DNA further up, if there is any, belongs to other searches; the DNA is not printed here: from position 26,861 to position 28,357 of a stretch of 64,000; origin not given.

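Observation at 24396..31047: Five-paralogue array of VirB6/TrbL-like polytopic membrane proteins, one copy divergent, with no virB3/virB4 nearby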

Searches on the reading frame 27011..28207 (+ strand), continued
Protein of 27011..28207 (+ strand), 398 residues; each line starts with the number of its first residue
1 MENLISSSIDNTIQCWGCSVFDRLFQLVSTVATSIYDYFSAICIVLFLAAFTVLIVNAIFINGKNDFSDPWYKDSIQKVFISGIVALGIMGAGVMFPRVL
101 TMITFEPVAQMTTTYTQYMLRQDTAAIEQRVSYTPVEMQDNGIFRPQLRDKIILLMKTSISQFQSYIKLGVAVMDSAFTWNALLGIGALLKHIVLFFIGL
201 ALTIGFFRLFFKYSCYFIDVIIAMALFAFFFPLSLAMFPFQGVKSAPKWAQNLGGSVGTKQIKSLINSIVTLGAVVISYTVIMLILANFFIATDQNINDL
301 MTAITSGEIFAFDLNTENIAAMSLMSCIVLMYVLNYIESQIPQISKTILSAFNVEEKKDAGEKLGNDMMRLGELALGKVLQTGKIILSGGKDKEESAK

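Call 93: list_cluster_members(proteins=[P0205, P0209, P0210, P0227, P0229, P0231, P0243, P0260, P0264, P0315])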
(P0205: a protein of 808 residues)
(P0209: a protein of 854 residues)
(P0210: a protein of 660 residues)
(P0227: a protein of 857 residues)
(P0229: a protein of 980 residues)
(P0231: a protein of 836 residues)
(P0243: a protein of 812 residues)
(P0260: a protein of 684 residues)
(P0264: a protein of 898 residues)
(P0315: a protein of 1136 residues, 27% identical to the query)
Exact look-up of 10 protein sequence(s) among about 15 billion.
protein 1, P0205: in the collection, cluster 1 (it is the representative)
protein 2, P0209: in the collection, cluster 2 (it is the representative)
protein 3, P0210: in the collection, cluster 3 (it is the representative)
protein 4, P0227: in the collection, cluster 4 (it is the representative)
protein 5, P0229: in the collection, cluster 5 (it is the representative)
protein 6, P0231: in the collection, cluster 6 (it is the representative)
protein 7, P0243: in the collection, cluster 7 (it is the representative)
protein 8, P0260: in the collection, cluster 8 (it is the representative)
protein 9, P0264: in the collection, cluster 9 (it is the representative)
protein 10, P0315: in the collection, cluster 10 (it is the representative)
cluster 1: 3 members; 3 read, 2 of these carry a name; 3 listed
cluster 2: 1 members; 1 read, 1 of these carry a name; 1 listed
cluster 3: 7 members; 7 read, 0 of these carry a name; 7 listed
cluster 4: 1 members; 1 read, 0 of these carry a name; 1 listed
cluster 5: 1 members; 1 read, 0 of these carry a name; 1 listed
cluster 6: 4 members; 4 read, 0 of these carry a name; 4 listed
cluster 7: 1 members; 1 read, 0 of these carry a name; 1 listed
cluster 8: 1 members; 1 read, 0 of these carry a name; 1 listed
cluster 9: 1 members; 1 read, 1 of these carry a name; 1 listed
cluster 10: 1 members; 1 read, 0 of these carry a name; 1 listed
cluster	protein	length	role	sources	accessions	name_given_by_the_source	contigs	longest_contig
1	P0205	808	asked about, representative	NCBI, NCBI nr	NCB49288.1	MAG: hypothetical protein EOM53_01225 [Alphaproteobacteria bacterium] | hypothetical protein [Alphaproteobacteria bacterium]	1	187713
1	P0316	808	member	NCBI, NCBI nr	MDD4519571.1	MAG: hypothetical protein PHI50_01615 [Alphaproteobacteria bacterium] | hypothetical protein [Alphaproteobacteria bacterium]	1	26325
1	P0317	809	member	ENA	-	-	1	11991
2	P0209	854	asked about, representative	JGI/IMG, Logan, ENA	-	hypothetical protein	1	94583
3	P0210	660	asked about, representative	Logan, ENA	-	-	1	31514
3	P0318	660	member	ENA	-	-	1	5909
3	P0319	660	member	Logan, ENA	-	-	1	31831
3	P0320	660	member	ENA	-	-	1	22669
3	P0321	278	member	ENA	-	-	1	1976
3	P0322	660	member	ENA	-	-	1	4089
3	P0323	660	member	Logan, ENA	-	-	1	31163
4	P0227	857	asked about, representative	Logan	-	-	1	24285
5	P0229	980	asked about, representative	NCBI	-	-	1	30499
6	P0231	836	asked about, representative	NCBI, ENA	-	-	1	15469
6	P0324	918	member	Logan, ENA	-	-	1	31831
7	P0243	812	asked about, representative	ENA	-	-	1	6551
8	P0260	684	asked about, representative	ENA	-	-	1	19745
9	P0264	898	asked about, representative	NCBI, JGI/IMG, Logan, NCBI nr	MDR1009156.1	MAG: peptidoglycan DD-metalloendopeptidase family protein [Rickettsiales bacterium] | murein DD-endopeptidase MepM/ murein hydrolase activator NlpD | peptidoglycan DD-metalloendopeptidase family protein [Rickettsiales bacterium]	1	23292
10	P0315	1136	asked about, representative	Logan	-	-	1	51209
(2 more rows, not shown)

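Call 100: find_related_loci(query=P0315, collection=genome_contigs, flank=10000)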
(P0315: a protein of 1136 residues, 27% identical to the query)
Query P0315 (1136 aa) in genome_contigs; peptide patterns used: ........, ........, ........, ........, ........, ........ (x = any residue, [..] = any of these).
37 stretches matched a pattern, but none encodes a relative of the query by tblastn (E <= 1e-3).

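Call 103: find_related_loci(query=L027:3449-5698:+, collection=genome_contigs, flank=10000)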
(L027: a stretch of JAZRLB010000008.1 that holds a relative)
Query L027:3449-5698:+ (749 aa) in genome_contigs; peptide patterns used: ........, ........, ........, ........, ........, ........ (x = any residue, [..] = any of these).
336 stretches matched a pattern; 297 encode a relative of the query (tblastn E <= 1e-3); the best 80 are kept; 80 distinct loci.
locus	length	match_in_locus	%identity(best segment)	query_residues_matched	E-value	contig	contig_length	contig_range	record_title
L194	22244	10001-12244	91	1-748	0e+0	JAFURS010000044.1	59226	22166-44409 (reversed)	MAG: Alphaproteobacteria bacterium isolate RGIG4765 Roe_deer_Rectum.Co__c1774399, whole genome shotgun sequence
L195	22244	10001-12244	91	1-748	0e+0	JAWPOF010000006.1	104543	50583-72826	MAG: Alphaproteobacteria bacterium isolate KG228-117 k141_623900, whole genome shotgun sequence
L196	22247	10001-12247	91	1-749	0e+0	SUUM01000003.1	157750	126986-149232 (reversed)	MAG: Alphaproteobacteria bacterium isolate SIG46 NODE_437_length_157750_cov_7.310304, whole genome shotgun sequence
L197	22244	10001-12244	88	1-748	0e+0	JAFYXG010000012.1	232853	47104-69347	MAG: Alphaproteobacteria bacterium isolate RGIG7505 Water_buffalos_Colon.Co__c1672322, whole genome shotgun sequence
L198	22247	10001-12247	92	1-749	0e+0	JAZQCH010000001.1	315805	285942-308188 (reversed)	MAG: Candidatus Enterousia sp. isolate T1900044638_TS20190104.MAGScoT_cleanbin_000052 SGB_1211_k141_257354, whole genome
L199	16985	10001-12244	91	1-748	0e+0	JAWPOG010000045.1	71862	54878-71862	MAG: Alphaproteobacteria bacterium isolate KV104-158 k141_2568442, whole genome shotgun sequence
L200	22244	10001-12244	88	1-748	0e+0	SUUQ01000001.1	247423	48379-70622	MAG: Alphaproteobacteria bacterium isolate SIG50 NODE_553_length_247423_cov_7.004432, whole genome shotgun sequence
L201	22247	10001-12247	85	1-749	0e+0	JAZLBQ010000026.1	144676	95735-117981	MAG: Candidatus Enterousia sp. isolate T1900045063_TC20190056.MAGScoT_cleanbin_000013 SGB_4572_k141_2220103, whole genom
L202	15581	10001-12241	87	1-748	0e+0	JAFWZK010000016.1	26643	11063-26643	MAG: Alphaproteobacteria bacterium isolate RGIG6210 Sheep_Rectum-2__c292663, whole genome shotgun sequence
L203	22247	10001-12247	85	1-749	0e+0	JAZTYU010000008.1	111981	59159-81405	MAG: Candidatus Enterousia sp. isolate T1900045325_YK20190014.MAGScoT_cleanbin_000039 SGB_6437_k141_2782097, whole genom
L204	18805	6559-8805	89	1-749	0e+0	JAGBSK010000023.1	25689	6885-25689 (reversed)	MAG: Alphaproteobacteria bacterium isolate RGIG9404 Yak_Cecum-1__c444568, whole genome shotgun sequence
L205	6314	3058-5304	81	1-749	0e+0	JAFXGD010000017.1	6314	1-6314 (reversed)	MAG: Alphaproteobacteria bacterium isolate RGIG6385 Sheep_Rectum-5__c182920, whole genome shotgun sequence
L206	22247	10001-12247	82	1-749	0e+0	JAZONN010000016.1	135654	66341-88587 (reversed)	MAG: Candidatus Enterousia sp. isolate T1900045638_YK20190332.MAGScoT_cleanbin_000024 SGB_8112_k141_803737, whole genome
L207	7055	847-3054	85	1-749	0e+0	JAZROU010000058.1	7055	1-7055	MAG: Candidatus Enterousia sp. isolate T1900045388_YK20190078.MAGScoT_cleanbin_000020 SGB_6918_k141_425214, whole genome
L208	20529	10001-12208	79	1-749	0e+0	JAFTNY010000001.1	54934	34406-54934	MAG: Alphaproteobacteria bacterium isolate RGIG3991 Roe_deer_Cecum-4__c11458, whole genome shotgun sequence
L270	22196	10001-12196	71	1-749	0e+0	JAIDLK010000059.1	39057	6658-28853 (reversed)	MAG: Alphaproteobacteria bacterium isolate SC0338_S5_7 SC0338_S5_7_contig_59, whole genome shotgun sequence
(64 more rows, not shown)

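Call 106: search_protein_families(library=pfam, proteins=[L270:1701-1997:+, L270:1998-4415:+, L270:4282-5025:+, L270:5032-5691:+, L270:5678-6358:-, L270:6386-7465:+, L270:7538-8584:-, L270:1150-1371:+, L270:60-386:+, L270:8615-9316:-], max_evalue=0.01)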
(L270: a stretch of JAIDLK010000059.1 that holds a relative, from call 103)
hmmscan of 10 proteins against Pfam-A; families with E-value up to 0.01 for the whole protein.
L270:1701-1997:+ (98 aa): 1 family
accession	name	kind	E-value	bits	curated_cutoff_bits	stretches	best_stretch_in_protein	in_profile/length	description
PF05101.18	VirB3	-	0.00027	21.6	23.9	1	3-86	3-72/84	Type IV secretory pathway, VirB3-like protein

L270:1998-4415:+ (805 aa): 1 family
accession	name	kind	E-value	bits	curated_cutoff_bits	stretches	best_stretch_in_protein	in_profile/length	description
PF03135.19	CagE_TrbE_VirB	-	4.6e-07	30.4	21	1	243-380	62-198/204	CagE, TrbE, VirB family, component of type IV transporter system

L270:4282-5025:+ (247 aa): 0 families

L270:5032-5691:+ (219 aa): 0 families

L270:5678-6358:- (226 aa): 1 family
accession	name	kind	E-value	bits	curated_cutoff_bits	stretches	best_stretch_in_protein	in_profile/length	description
PF01458.23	SUFBD_core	-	1.8e-05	24.7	27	1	85-219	97-232/232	SUF system FeS cluster assembly, SufBD core domain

L270:6386-7465:+ (359 aa): 4 families
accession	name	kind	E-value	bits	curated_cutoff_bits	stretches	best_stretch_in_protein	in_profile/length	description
PF06071.19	YchF-GTPase_C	-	2.8e-36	123.9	27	1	275-358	1-84/84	Protein of unknown function (DUF933)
PF01926.29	MMR_HSR1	-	2.4e-21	76.4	21.9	1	5-108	2-85/113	50S ribosome-binding GTPase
PF02421.24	FeoB_N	-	1.2e-07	31.8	27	1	5-49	3-46/156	Ferrous iron transport protein B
PF02824.27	TGS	-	0.0057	17.1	22.2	0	291-352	13-55/60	TGS domain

L270:7538-8584:- (348 aa): 13 families
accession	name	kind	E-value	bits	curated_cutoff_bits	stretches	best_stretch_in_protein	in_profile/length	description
PF00515.34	TPR_1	-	1.2e-17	63.3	27.8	1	118-147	2-31/34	Tetratricopeptide repeat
PF07719.23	TPR_2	-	1.2e-14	53.5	27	1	118-148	2-32/34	Tetratricopeptide repeat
PF13371.12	TPR_9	-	1.4e-13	51.1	35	0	120-147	32-59/73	Tetratricopeptide repeat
PF13181.12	TPR_8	-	6.2e-11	42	25.7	1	118-145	2-29/34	Tetratricopeptide repeat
PF13414.12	TPR_11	-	3.4e-10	39.9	26.8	2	124-161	1-38/42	TPR repeat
PF13424.12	TPR_12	-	7.3e-10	39.4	30.1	0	231-283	6-57/77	Tetratricopeptide repeat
PF13432.12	TPR_16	-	1.6e-09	38.4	32.7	1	93-147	7-61/65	Tetratricopeptide repeat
PF14559.12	TPR_19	-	3.4e-06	27.7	25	1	94-150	2-58/68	Tetratricopeptide repeat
PF13428.12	TPR_14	-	3.8e-06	27.5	23.5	1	118-158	2-42/44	Tetratricopeptide repeat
PF03704.23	BTAD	-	4e-05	24.4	22.1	0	170-262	40-130/146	Bacterial transcriptional activator domain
PF13431.12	TPR_17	-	0.0012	19.4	24.4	0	140-171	2-33/34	Tetratricopeptide repeat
PF10516.15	SHNi-TPR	-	0.0017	18.3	21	0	199-221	8-30/38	SHNi-TPR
PF04212.24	MIT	-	0.0054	17.2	30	0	233-286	9-62/66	MIT (microtubule interacting and transport) domain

L270:1150-1371:+ (73 aa): 0 families

L270:60-386:+ (108 aa): 0 families

L270:8615-9316:- (233 aa): 3 families
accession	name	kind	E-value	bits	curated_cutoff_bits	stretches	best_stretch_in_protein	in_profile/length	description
PF00849.27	PseudoU_synth_2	-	9.4e-14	52.3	26.8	1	65-190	2-150/152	RNA pseudouridylate synthase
PF01479.30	S4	-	6e-10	39.1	22.8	1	3-39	1-38/48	S4 domain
PF22421.1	SYY_C-terminal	-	0.0058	16.9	27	0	7-38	23-55/83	Tyrosine--tRNA ligase SYY-like C-terminal domain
